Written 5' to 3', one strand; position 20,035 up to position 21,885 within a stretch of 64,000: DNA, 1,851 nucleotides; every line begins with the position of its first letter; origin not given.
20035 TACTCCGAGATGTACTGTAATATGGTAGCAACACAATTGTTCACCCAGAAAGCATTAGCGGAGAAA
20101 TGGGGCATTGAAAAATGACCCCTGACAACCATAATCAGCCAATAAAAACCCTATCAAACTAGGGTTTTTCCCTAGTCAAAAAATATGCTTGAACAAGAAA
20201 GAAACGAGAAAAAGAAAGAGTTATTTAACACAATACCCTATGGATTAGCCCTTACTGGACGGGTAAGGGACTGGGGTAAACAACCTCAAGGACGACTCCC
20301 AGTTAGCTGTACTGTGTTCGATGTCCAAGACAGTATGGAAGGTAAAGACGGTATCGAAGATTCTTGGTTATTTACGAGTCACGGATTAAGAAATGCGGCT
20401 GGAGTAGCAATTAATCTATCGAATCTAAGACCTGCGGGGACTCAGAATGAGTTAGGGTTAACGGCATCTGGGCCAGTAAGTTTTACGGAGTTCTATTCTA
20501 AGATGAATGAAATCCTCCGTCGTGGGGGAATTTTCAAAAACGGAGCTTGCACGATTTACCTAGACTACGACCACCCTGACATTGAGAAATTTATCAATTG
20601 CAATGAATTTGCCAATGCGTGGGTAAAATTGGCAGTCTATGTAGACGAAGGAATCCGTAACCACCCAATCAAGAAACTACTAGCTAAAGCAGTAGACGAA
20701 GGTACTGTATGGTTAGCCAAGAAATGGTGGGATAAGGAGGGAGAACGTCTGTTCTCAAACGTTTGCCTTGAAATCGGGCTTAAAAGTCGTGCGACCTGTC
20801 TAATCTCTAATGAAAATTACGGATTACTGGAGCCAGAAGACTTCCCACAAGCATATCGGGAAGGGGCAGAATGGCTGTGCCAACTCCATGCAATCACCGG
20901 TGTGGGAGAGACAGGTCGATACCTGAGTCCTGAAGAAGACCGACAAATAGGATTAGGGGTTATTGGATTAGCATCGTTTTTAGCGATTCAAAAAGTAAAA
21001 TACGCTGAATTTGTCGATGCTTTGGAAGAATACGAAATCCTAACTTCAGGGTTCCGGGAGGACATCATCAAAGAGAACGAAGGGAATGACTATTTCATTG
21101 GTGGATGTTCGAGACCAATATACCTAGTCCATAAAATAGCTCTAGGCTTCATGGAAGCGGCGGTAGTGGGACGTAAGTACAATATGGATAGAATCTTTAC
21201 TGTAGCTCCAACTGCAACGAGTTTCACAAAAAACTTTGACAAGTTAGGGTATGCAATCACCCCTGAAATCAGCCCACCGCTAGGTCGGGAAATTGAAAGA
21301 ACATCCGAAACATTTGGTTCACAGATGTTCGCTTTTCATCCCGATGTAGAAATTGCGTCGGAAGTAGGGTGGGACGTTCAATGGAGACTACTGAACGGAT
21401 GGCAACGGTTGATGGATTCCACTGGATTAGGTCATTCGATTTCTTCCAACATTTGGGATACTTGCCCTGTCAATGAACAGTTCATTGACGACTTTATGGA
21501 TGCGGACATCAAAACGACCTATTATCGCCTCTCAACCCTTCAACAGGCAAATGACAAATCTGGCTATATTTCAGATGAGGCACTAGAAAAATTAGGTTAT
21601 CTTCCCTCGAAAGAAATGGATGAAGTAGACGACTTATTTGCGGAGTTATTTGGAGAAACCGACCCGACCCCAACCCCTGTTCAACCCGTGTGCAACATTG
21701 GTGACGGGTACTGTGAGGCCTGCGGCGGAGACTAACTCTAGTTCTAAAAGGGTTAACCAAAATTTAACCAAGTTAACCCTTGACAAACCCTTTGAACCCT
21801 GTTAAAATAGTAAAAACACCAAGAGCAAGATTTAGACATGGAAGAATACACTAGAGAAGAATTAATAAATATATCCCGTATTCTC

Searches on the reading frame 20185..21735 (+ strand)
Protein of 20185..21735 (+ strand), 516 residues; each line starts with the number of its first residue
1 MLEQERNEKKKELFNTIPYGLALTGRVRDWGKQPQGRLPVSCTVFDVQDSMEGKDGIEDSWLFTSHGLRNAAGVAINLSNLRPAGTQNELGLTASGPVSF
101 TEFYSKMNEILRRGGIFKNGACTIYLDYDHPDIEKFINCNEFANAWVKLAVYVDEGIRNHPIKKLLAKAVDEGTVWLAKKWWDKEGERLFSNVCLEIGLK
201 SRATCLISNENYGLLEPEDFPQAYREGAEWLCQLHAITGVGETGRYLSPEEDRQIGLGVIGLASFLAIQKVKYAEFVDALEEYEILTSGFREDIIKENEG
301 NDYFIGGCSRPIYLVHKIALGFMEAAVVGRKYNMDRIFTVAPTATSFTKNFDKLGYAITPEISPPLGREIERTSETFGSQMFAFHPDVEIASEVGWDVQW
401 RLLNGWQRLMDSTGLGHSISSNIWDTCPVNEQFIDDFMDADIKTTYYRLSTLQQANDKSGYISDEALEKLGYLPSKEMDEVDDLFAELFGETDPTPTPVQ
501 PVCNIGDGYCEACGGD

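Call 9: search_protein_families(library=pfam, proteins=[window:20185-21735:+])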
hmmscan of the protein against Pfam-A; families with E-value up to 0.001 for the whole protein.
window:20185-21735:+ (516 aa): 1 family
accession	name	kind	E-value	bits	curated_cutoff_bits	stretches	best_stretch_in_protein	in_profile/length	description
PF02867.20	Ribonuc_red_lgC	-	8.9e-20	71.2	23.9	1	40-230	1-131/523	Ribonucleotide reductase, barrel domain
